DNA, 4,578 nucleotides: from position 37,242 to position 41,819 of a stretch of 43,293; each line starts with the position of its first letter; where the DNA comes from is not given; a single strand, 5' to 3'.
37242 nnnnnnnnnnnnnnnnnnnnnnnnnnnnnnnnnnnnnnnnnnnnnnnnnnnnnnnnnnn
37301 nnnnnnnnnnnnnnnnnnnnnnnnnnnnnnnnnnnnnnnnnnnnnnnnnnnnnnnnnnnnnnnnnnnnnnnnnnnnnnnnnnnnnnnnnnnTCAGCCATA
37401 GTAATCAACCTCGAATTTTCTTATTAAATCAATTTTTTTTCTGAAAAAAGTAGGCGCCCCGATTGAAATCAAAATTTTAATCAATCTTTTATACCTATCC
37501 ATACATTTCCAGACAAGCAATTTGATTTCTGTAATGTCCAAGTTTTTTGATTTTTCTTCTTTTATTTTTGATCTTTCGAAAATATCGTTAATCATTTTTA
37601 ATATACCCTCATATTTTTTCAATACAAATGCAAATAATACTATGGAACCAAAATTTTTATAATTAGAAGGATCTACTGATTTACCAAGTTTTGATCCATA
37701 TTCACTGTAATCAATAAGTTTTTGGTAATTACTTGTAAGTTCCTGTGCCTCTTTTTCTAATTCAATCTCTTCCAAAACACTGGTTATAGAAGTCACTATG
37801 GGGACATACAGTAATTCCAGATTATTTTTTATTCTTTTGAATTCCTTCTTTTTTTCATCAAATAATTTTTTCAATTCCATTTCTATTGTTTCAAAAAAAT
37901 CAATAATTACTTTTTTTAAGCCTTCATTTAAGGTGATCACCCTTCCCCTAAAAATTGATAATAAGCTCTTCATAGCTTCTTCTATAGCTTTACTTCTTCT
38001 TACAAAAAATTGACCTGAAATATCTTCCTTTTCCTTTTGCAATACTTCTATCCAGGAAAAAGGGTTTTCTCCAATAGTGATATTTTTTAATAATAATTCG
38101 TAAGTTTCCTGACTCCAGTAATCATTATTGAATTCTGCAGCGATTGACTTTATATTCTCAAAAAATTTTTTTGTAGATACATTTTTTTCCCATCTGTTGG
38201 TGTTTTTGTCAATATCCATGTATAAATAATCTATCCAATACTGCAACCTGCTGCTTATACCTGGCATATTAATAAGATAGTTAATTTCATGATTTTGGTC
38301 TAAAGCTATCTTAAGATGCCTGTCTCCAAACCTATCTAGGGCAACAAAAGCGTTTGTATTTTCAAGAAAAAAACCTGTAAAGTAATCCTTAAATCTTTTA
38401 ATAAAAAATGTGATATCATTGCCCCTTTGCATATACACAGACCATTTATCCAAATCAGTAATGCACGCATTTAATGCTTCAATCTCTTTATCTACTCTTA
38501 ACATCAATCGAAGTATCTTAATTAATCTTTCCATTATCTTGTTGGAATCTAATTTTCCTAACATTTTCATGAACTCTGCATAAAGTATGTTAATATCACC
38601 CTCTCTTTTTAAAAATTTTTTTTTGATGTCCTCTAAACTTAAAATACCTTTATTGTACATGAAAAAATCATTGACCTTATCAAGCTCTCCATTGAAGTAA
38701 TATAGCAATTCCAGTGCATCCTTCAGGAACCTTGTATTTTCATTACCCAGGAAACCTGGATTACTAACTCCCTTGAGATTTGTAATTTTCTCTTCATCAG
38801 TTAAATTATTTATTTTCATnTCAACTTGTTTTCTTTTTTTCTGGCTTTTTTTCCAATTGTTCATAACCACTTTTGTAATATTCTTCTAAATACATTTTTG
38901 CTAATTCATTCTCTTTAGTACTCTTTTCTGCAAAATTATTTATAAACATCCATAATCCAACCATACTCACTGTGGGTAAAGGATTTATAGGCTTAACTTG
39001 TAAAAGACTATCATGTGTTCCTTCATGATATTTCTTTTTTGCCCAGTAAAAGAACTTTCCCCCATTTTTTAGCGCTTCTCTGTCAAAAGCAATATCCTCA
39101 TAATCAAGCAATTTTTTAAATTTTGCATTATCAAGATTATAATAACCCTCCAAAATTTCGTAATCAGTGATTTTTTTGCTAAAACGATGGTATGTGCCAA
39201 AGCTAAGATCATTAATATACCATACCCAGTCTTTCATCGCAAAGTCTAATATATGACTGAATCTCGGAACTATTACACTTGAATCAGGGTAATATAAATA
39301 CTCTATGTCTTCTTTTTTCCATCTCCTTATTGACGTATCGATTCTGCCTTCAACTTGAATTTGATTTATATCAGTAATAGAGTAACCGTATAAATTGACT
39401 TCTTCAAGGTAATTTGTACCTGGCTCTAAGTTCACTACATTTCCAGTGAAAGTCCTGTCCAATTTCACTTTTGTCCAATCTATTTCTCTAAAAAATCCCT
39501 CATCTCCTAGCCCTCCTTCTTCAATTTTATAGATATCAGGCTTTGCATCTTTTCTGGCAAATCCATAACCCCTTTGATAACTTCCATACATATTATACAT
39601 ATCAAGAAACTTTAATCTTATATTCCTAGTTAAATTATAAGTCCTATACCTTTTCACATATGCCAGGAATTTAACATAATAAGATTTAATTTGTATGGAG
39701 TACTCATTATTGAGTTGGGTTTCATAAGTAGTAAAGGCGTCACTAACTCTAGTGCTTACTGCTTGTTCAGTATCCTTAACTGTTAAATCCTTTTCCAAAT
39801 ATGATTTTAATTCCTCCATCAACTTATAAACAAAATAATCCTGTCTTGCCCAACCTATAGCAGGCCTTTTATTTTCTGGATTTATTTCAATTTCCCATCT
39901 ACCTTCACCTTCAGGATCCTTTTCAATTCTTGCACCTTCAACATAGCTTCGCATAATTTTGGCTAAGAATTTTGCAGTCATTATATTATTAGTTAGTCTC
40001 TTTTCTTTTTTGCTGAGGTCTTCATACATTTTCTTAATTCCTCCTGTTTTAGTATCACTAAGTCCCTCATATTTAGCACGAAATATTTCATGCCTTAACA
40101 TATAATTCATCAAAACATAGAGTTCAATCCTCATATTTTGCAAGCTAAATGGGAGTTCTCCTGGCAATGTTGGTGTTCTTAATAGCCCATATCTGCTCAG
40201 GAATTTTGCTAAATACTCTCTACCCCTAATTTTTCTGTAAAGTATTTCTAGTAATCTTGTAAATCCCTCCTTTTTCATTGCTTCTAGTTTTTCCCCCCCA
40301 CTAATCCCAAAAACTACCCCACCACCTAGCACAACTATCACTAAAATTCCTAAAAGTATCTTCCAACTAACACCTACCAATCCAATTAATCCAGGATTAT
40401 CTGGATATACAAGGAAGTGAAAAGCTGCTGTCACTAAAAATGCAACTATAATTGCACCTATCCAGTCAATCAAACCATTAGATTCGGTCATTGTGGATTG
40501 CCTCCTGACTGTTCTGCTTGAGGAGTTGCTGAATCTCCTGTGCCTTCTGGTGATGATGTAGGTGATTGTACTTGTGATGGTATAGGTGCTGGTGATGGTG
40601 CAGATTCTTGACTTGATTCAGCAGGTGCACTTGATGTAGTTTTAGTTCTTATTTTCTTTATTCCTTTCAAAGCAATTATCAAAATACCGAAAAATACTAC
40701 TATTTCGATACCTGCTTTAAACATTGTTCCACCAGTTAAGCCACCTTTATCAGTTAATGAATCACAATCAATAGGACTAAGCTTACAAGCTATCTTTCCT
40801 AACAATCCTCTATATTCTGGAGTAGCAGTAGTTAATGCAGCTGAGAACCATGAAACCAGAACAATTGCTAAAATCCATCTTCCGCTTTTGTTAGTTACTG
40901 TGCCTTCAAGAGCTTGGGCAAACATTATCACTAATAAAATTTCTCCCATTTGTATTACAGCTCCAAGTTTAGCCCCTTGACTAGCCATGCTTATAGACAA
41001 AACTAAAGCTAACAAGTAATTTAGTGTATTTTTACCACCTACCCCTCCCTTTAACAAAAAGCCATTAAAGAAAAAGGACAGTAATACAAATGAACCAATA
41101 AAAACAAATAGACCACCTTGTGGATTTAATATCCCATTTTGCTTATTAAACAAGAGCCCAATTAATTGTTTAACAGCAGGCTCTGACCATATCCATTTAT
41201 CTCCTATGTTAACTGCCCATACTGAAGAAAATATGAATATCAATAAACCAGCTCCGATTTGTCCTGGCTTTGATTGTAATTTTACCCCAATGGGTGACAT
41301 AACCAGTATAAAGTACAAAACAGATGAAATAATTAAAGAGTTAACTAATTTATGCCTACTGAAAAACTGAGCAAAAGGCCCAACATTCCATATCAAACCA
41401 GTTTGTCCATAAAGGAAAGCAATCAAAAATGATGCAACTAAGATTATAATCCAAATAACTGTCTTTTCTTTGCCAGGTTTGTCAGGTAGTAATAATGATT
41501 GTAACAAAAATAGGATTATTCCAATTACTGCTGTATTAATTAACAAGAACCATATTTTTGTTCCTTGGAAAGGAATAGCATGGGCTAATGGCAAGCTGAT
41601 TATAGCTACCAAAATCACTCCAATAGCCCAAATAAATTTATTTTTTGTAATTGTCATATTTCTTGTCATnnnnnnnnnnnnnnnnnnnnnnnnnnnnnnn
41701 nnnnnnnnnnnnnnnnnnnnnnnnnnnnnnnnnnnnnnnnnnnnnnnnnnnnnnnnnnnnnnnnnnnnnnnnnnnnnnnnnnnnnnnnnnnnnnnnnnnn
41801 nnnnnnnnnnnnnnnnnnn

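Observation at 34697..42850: Five-gene translationally coupled operon of unrecognisable membrane and large soluble proteins headed by a STAND-like ATPase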

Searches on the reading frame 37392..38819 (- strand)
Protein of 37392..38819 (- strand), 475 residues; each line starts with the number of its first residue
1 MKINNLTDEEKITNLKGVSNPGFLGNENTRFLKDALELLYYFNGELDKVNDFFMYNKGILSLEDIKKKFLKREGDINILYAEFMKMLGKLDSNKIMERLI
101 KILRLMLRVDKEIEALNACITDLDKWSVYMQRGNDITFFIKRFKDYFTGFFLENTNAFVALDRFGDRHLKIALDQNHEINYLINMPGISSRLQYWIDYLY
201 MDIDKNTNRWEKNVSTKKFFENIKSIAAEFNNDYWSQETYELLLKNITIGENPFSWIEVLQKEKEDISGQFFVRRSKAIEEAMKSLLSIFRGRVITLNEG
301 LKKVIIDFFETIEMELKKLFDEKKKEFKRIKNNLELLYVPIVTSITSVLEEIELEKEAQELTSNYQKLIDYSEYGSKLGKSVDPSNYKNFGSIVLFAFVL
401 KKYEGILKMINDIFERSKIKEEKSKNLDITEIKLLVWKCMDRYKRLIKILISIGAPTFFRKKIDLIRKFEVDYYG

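Call 3: search_protein_families(library=pfam, proteins=[window:37392-38819:-], max_evalue=1)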
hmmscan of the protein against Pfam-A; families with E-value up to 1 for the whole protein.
window:37392-38819:- (475 aa): 0 families

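Call 4: search_protein_families(library=padloc, proteins=[window:37392-38819:-], max_evalue=1)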
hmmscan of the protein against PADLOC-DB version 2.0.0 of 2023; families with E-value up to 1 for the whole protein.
window:37392-38819:- (475 aa): 0 families

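Call 5: search_protein_families(library=ncbifam, proteins=[window:37392-38819:-], max_evalue=1)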
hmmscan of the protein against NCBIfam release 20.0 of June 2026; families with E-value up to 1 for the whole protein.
window:37392-38819:- (475 aa): 0 families

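Call 6: search_protein_families(library=phrogs, proteins=[window:37392-38819:-], max_evalue=1)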
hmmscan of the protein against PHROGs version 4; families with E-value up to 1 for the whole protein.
window:37392-38819:- (475 aa): 3 families
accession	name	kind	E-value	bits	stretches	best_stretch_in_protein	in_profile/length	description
phrog_21383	-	unknown function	0.0038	18.4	1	76-100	34-58/74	-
phrog_4200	-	tail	0.068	12.6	1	270-416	278-387/732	tail length tape measure protein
phrog_17643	-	unknown function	0.93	10.3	0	358-372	3-18/37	-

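Call 90: search_solved_structures(query=A10, max_evalue=1)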
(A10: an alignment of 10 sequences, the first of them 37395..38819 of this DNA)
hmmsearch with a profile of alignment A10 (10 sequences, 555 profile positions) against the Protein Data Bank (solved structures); distinct sequences matched with E-value up to 1: 6.
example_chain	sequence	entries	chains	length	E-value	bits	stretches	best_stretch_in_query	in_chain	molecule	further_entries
8ek4_A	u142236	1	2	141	0.033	16.2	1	349-411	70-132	Ice-binding protein TIP-99a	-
6z0c_A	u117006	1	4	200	0.061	15.3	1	351-438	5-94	Maquette-3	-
7eaa_C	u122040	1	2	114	0.14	14.1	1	15-116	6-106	RB1-inducible coiled-coil protein 1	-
8qae_A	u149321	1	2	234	0.26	13.2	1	349-443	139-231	sc-apCC-6-SLLA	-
4nez_A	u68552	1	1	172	0.64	11.9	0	305-404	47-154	Engineered protein OR276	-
7bqr_A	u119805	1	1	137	0.92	11.4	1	359-421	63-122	Mussoc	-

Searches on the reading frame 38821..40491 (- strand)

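Call 3: search_protein_families(library=pfam, proteins=[window:38821-40491:-], max_evalue=1)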
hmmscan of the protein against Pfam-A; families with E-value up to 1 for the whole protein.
window:38821-40491:- (556 aa): 1 family
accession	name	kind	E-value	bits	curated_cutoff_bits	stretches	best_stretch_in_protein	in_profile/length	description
PF19696.4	DUF6196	-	0.79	10.2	25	0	21-56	77-112/144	Family of unknown function (DUF6196)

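Call 4: search_protein_families(library=padloc, proteins=[window:38821-40491:-], max_evalue=1)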
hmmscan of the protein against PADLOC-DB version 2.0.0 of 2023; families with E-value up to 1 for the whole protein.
window:38821-40491:- (556 aa): 0 families

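Call 5: search_protein_families(library=ncbifam, proteins=[window:38821-40491:-], max_evalue=1)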
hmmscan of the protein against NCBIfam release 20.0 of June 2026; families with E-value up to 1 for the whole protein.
window:38821-40491:- (556 aa): 0 families

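Call 6: search_protein_families(library=phrogs, proteins=[window:38821-40491:-], max_evalue=1)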
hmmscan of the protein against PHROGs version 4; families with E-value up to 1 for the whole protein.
window:38821-40491:- (556 aa): 2 families
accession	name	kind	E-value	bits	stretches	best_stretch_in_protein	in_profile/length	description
phrog_5113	-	unknown function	0.15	12.7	1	332-415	11-92/198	-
phrog_9410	-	DNA, RNA and nucleotide metabolism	0.77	11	0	265-297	22-54/88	DNA helicase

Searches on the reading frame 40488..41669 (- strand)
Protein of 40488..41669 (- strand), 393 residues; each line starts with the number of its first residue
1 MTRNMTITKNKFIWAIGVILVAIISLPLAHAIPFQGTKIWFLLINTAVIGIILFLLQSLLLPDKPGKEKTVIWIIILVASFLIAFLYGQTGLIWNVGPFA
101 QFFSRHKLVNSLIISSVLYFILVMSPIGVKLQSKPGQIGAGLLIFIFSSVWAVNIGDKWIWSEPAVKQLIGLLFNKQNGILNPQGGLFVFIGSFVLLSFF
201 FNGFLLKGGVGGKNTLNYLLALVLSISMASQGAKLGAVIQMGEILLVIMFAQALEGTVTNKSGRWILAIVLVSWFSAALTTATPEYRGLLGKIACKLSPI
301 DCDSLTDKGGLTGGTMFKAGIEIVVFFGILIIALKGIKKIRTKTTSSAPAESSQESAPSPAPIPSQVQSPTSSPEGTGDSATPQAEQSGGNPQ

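Call 3: search_protein_families(library=pfam, proteins=[window:40488-41669:-], max_evalue=1)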
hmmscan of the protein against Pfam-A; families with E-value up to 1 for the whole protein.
window:40488-41669:- (393 aa): 1 family
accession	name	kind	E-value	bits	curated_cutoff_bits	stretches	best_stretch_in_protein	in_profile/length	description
PF04277.18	OAD_gamma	-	0.081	14.1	27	1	316-364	6-55/76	Oxaloacetate decarboxylase, gamma chain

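Call 4: search_protein_families(library=padloc, proteins=[window:40488-41669:-], max_evalue=1)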
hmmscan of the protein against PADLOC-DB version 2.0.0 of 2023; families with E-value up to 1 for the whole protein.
window:40488-41669:- (393 aa): 0 families

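Call 5: search_protein_families(library=ncbifam, proteins=[window:40488-41669:-], max_evalue=1)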
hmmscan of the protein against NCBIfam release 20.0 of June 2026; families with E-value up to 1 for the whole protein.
window:40488-41669:- (393 aa): 2 families
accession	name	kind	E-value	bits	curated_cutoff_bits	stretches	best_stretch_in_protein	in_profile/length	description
NF050061.1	DisulBndDbaCampy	equivalog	0.17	11.8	90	1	50-87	5-41/55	disulfide bond formation protein Dba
NF047874.1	MASE3_PAS_HK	subfamily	0.68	8.6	560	1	5-146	38-180/655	MASE3 domain-containing sensor histidine kinase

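Call 6: search_protein_families(library=phrogs, proteins=[window:40488-41669:-], max_evalue=1)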
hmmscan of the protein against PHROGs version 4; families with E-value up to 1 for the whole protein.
window:40488-41669:- (393 aa): 1 family
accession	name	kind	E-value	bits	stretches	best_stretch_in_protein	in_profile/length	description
phrog_36710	-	unknown function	0.34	12.3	0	20-58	6-43/76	-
